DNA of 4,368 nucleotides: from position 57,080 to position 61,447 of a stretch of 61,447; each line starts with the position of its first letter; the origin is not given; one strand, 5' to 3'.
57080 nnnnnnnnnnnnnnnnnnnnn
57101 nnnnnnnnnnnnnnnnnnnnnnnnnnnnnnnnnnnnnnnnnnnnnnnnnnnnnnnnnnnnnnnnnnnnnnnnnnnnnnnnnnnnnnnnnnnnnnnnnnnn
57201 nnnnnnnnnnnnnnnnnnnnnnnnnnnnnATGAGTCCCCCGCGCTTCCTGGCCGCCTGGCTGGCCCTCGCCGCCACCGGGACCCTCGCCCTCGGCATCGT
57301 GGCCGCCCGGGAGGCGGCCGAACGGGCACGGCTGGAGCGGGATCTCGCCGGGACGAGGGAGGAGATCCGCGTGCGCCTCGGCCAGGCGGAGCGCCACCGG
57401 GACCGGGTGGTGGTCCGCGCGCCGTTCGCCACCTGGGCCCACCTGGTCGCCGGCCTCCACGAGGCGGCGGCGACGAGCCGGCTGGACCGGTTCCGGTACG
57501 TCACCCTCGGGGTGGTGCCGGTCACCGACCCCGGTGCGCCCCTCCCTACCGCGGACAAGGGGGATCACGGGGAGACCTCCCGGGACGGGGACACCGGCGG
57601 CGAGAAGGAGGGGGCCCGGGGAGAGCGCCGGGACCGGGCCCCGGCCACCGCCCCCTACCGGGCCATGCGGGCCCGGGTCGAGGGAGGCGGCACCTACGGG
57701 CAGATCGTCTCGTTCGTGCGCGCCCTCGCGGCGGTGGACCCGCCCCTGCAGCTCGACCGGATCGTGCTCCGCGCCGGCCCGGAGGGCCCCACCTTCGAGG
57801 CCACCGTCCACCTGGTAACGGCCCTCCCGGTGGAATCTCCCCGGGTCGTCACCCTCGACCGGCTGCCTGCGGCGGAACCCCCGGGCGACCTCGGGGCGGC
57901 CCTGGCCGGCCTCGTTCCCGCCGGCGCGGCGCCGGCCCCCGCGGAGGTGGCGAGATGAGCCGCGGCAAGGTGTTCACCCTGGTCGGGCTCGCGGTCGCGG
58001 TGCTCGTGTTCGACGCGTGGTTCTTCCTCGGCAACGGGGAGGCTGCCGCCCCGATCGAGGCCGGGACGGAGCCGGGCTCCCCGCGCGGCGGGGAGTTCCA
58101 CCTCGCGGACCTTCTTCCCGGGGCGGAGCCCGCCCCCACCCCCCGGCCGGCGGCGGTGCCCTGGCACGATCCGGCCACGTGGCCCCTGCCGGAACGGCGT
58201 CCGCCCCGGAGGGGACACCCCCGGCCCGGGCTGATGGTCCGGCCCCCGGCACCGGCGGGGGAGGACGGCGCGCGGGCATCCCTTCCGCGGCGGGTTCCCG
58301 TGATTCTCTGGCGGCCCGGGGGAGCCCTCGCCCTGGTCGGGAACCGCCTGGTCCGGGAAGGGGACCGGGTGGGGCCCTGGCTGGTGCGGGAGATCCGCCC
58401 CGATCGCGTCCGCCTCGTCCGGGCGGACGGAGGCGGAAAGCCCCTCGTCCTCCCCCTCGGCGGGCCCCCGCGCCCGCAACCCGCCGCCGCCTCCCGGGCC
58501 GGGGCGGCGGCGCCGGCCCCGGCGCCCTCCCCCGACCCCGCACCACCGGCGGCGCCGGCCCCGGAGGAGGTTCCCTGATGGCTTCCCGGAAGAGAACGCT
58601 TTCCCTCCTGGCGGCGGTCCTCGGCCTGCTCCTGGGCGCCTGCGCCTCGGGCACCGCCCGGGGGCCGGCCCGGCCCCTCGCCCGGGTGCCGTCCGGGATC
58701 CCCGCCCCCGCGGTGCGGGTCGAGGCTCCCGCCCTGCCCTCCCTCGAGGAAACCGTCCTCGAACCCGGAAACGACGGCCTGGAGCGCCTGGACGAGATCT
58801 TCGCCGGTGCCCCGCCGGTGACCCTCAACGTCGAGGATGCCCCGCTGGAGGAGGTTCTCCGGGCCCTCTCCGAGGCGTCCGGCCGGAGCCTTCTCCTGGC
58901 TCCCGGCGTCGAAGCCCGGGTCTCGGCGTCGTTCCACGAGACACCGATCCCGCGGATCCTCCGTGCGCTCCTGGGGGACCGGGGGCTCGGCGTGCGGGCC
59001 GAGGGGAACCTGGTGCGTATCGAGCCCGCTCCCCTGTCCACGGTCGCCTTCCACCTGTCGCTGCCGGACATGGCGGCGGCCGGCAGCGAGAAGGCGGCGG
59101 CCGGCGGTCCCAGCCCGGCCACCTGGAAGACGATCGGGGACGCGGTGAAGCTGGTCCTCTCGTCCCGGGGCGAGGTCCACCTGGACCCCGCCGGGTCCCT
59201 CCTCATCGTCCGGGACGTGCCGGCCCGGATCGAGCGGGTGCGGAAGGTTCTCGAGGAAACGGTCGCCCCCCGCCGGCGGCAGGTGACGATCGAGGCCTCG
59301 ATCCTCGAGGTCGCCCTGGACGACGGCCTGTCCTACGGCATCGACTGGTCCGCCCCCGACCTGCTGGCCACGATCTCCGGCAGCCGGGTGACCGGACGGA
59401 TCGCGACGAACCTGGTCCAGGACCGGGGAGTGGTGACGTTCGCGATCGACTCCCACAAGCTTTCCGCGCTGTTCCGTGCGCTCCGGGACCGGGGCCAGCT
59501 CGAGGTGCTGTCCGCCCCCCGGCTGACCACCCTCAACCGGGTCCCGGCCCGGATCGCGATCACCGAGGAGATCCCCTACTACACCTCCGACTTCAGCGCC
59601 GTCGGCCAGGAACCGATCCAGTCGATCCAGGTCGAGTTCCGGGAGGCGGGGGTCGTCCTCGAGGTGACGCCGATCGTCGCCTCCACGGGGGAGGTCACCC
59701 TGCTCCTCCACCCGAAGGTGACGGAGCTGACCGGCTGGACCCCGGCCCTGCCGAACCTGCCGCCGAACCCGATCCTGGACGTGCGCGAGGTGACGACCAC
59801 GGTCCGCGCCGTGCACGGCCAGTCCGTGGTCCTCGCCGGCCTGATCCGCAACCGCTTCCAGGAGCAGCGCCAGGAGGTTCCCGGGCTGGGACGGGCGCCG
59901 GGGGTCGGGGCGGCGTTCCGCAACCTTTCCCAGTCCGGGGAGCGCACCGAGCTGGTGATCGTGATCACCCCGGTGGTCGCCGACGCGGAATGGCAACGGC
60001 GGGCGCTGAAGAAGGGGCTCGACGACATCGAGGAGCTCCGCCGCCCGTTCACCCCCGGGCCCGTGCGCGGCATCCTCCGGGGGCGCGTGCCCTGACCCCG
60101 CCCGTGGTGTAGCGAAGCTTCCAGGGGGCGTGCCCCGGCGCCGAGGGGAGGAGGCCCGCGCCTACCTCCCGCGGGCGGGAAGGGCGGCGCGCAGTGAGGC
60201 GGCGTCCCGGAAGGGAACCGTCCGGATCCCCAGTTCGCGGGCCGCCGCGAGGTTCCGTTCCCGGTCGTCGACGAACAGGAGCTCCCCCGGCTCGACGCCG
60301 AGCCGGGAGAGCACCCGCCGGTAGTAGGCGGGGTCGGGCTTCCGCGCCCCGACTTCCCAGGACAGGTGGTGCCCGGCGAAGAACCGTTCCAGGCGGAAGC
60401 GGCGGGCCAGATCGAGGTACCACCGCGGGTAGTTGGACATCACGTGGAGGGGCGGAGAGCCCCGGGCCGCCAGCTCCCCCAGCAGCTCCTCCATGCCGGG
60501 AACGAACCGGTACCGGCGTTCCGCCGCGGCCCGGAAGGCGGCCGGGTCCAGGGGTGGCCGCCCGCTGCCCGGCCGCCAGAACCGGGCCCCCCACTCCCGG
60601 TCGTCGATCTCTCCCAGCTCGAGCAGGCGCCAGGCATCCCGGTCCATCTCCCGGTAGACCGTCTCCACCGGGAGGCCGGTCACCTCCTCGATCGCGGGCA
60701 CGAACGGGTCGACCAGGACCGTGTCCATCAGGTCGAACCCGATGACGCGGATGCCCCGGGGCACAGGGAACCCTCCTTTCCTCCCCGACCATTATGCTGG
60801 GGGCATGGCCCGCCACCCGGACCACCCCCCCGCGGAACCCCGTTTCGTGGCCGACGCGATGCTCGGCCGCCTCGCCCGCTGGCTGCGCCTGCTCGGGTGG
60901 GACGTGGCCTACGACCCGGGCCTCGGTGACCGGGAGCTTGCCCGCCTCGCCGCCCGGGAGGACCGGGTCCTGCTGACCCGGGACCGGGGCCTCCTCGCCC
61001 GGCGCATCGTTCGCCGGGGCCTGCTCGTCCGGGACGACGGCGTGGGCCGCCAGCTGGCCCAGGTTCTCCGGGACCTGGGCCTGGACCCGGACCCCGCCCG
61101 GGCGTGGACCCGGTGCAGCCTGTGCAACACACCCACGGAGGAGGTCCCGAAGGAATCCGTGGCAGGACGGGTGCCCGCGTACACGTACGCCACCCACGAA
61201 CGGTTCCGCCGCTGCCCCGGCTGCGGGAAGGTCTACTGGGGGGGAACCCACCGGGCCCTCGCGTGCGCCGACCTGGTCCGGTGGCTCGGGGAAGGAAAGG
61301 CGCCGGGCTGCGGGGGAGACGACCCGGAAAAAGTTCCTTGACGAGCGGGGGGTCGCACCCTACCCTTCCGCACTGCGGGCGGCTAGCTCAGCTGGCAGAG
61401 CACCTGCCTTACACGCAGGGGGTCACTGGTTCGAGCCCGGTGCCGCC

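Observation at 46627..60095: T2SS / type IV pilus-like export locus headed by two HDOD-pseudopilin cassettes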

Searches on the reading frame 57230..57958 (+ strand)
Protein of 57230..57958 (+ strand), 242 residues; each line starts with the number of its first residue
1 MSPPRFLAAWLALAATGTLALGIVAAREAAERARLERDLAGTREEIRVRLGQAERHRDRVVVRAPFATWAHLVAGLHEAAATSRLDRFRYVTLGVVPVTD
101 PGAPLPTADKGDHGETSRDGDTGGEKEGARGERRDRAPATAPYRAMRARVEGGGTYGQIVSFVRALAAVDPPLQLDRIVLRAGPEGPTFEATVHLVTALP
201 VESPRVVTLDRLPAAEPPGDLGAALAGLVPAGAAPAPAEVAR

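Call 8: search_protein_families(library=pfam, proteins=[window:57230-57958:+], max_evalue=0.01)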
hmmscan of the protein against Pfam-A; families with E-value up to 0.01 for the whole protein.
window:57230-57958:+ (242 aa): 0 families

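Call 28: search_protein_families(library=pfam, proteins=[window:57230-57958:+], max_evalue=5)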
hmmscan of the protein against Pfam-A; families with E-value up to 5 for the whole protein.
window:57230-57958:+ (242 aa): 0 families

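Call 32: search_protein_families(library=ncbifam, proteins=[window:57230-57958:+], max_evalue=0.1)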
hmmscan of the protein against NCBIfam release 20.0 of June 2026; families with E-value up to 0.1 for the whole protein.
window:57230-57958:+ (242 aa): 1 family
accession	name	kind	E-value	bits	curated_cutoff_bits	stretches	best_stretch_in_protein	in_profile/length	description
NF052432.1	TC0500_fam_Inc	equivalog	0.085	12.2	240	0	4-47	68-111/214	TC0500 family inclusion membrane protein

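Call 74: find_homologous_proteins(query=window:57230-57958:+, max_evalue=0.001)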
Query window:57230-57958:+ (242 aa): 5 proteins with E <= 0.001 among 8000 candidates.
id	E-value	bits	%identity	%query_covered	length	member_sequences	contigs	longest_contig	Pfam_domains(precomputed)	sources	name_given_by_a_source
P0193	3.4e-147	507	100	100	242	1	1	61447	-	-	-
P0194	1.4e-95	338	73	92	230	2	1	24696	-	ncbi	-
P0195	2.5e-90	320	70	100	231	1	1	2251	-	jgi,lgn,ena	-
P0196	6.6e-84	299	68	100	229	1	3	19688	-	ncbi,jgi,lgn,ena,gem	-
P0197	6.9e-25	106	42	84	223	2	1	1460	-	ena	-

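Call 82: predict_structure(alignment_id=A4)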
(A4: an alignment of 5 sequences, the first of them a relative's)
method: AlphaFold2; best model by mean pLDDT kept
length: 242 residues; sequences in the alignment: 5
mean_pLDDT: 67.0   pTM: 0.46
mean pLDDT of the five models: 67.0, 64.2, 61.6, 60.2, 53.2
residues with pLDDT >= 90: 50; 70-90: 68; 50-70: 60; < 50: 64
segments of 3 or more residues with pLDDT < 50: 54-56, 109-136, 211-231, 233-242
pLDDT, mean of each block of 10 residues (from residue 1): 59 64 68 74 70 51 63 91 92 82 59 32 34 49 85 93 92 89 89 86 63 46 45 41 31
secondary structure, 60 per line:
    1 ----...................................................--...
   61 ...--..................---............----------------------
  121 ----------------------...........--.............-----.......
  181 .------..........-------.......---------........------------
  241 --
elements in order: H5-55 E58-63 H66-83 E87-98 E143-153 H156-168 E174-181 E188-197 E205-211 H221-228

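Call 84: fold_search(model_id=the predicted structure, library=pdb)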
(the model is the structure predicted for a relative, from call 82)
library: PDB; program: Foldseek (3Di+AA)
matches with E <= 10: 605; with E <= 0.001: 2
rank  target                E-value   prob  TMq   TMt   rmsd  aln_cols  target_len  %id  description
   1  3jc8_Oa               7.1e-04  1.00  0.26  0.33  18.7       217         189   14  Architectural model of the type IVa pilus machine in a piliated state (released 2016-03-16)
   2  6lad_A                9.1e-04  1.00  0.26  0.32   9.9       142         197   14  Crystal structure of Amuc_1100 from Akkermansia muciniphila (released 2020-08-05)
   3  6kny_A                3.3e-03  1.00  0.21  0.29   1.8        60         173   15  Structure of Amuc_1100 without transmembrane region from Akkermansia muciniphila (released 2020-04-15)
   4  6lad_C                3.8e-03  1.00  0.23  0.28   4.3        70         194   14  Crystal structure of Amuc_1100 from Akkermansia muciniphila (released 2020-08-05)
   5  2rjz_B                5.1e-03  1.00  0.26  0.43   5.6       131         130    6  Crystal structure of the type 4 fimbrial biogenesis protein PilO from Pseudomonas aeruginosa (released 2007-11-06)
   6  6lad_B                8.4e-03  1.00  0.21  0.28   3.7        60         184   17  Crystal structure of Amuc_1100 from Akkermansia muciniphila (released 2020-08-05)
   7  2rjz_A                9.0e-03  1.00  0.32  0.56   2.6       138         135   11  Crystal structure of the type 4 fimbrial biogenesis protein PilO from Pseudomonas aeruginosa (released 2007-11-06)
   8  6lad_E                9.5e-03  1.00  0.31  0.39   6.8       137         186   12  Crystal structure of Amuc_1100 from Akkermansia muciniphila (released 2020-08-05)
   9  6lad_D                1.1e-02  1.00  0.21  0.26   2.4        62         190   18  Crystal structure of Amuc_1100 from Akkermansia muciniphila (released 2020-08-05)
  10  6laf_A                1.5e-02  1.00  0.21  0.29   4.5        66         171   17  Crystal structure of the core domain of Amuc_1100 from Akkermansia muciniphila (released 2020-08-05)
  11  6lad_F                2.4e-02  1.00  0.20  0.27   3.4        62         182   19  Crystal structure of Amuc_1100 from Akkermansia muciniphila (released 2020-08-05)
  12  6kny_B                2.6e-02  1.00  0.20  0.26   4.7        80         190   12  Structure of Amuc_1100 without transmembrane region from Akkermansia muciniphila (released 2020-04-15)
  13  6laf_B                2.6e-02  0.99  0.29  0.37   7.3       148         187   11  Crystal structure of the core domain of Amuc_1100 from Akkermansia muciniphila (released 2020-08-05)
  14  5uvr                  4.0e-02  1.00  0.22  0.52   1.9        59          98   12  The core region of PilO from the type IV pilus system of Pseudomonas aeruginosa (released 2018-02-21)
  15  8fvh_M                4.0e-02  0.41  0.22  0.27  14.4       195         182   10  Pseudomonas phage E217 neck (portal, head-to-tail connector, collar and gateway proteins) (released 2023-07-26)
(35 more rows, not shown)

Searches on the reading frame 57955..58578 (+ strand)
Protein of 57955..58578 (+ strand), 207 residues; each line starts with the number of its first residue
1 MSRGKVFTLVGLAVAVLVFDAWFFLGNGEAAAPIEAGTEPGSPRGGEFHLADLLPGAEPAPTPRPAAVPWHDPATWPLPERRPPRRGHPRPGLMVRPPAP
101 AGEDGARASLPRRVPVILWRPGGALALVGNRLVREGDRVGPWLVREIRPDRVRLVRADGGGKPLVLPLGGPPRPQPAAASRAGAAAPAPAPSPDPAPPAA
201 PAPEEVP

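Call 8: search_protein_families(library=pfam, proteins=[window:57955-58578:+], max_evalue=0.01)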
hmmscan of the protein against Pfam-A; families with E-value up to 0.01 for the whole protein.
window:57955-58578:+ (207 aa): 0 families

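Call 28: search_protein_families(library=pfam, proteins=[window:57955-58578:+], max_evalue=5)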
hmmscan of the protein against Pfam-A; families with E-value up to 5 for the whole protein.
window:57955-58578:+ (207 aa): 1 family
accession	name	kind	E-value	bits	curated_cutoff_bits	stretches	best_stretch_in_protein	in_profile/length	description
PF08009.16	CDP-OH_P_tran_2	-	0.31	11.4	21.5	1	6-25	6-25/37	CDP-alcohol phosphatidyltransferase 2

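Call 32: search_protein_families(library=ncbifam, proteins=[window:57955-58578:+], max_evalue=0.1)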
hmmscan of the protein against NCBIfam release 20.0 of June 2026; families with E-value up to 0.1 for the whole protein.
window:57955-58578:+ (207 aa): 1 family
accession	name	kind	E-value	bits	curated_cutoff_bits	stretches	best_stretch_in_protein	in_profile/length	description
NF041515.1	GspC_delta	equivalog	0.017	14.9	150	1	130-197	128-193/311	type II secretion system protein GspC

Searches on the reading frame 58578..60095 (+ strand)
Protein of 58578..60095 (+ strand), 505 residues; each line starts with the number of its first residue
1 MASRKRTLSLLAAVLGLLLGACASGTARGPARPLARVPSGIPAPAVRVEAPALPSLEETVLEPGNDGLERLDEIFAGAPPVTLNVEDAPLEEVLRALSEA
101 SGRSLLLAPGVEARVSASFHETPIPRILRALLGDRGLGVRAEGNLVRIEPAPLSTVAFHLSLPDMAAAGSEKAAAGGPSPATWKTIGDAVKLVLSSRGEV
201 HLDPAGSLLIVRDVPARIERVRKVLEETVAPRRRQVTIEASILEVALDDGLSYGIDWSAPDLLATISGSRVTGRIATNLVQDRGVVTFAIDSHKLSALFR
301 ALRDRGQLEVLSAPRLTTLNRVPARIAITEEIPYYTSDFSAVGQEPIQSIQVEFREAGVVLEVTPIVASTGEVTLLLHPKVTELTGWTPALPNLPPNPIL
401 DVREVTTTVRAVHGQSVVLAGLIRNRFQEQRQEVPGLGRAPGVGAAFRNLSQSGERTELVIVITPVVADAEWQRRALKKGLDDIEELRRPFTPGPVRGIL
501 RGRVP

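Call 8: search_protein_families(library=pfam, proteins=[window:58578-60095:+], max_evalue=0.01)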
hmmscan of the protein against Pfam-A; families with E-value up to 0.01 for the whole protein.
window:58578-60095:+ (505 aa): 3 families
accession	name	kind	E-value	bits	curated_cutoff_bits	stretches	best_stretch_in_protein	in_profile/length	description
PF00263.26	Secretin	-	3.6e-38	131.2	27.5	1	301-467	1-167/169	Bacterial type II and III secretion system protein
PF03958.22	Secretin_N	-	0.00039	21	28.2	1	179-227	25-62/69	Bacterial type II/III secretion system short domain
PF07660.19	STN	-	0.0017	18.6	28.4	0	73-101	8-36/52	Secretin and TonB N terminus short domain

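Call 64: search_protein_families(library=ncbifam, proteins=[window:58578-60095:+], max_evalue=0.01)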
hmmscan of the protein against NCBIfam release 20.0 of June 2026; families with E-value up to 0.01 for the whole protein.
window:58578-60095:+ (505 aa): 9 families
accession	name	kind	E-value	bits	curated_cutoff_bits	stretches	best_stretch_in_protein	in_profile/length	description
TIGR02515.1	IV_pilus_PilQ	subfamily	3.4e-50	171.3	284.35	2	289-467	255-426/428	type IV pilus secretin PilQ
TIGR02517.1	type_II_gspD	equivalog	2.2e-47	161.8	351.35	1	178-471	281-593/600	type II secretion system secretin GspD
TIGR02519.1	pilus_MshL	equivalog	4.4e-46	157.2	250.2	1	202-467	3-289/290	pilus (MSHA type) biogenesis protein MshL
NF010083.0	PRK13568.1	equivalog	2e-37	129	554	2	192-467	146-416/419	DNA uptake porin HofQ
NF007851.2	PRK10560.1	exception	2.3e-33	115.6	598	1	79-469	22-410/412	DNA uptake porin HofQ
TIGR02516.1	type_III_yscC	equivalog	3.7e-28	98.3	238.45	1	197-467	198-460/463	type III secretion system outer membrane ring subunit SctC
TIGR02520.1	pilus_B_mal_scr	equivalog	2.2e-23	82.6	287.65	1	169-467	207-513/513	PilN family type IVB pilus formation outer membrane protein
NF042912.1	Amuc_1098_fam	equivalog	3.9e-19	68.2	750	1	397-471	725-799/805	Amuc_1098 family type IV pilus outer membrane protein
NF011873.0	PRK15346.1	equivalog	2.5e-16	59.5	524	1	203-452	241-478/499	EscC/YscC/HrcC family type III secretion system outer membrane ring protein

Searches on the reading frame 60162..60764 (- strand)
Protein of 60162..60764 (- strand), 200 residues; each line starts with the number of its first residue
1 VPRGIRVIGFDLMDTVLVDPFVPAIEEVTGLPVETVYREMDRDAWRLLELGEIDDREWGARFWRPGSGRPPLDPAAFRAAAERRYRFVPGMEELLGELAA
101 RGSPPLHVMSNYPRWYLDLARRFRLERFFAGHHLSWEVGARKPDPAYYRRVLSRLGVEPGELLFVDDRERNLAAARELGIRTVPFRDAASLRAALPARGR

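Call 46: search_protein_families(library=pfam, proteins=[window:60162-60764:-], max_evalue=0.0001)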
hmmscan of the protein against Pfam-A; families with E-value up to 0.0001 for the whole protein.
window:60162-60764:- (200 aa): 3 families
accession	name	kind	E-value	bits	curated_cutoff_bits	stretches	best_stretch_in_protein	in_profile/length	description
PF00702.32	Hydrolase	-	1.3e-14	55.4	26.4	1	78-179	90-191/191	haloacid dehalogenase-like hydrolase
PF13419.12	HAD_2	-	4.1e-10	40.5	23.8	1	84-183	77-176/178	Haloacid dehalogenase-like hydrolase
PF13242.12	Hydrolase_like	-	1.1e-05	25.6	22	1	140-183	2-46/75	HAD-hyrolase-like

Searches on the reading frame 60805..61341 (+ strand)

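Call 46: search_protein_families(library=pfam, proteins=[window:60805-61341:+], max_evalue=0.0001)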
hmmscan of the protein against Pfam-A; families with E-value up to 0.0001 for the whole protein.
window:60805-61341:+ (178 aa): 1 family
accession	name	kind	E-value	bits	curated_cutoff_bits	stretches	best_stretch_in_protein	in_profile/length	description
PF01927.22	Mut7-C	-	6.8e-45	153.2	23.3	1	12-150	1-139/146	Mut7-C RNAse domain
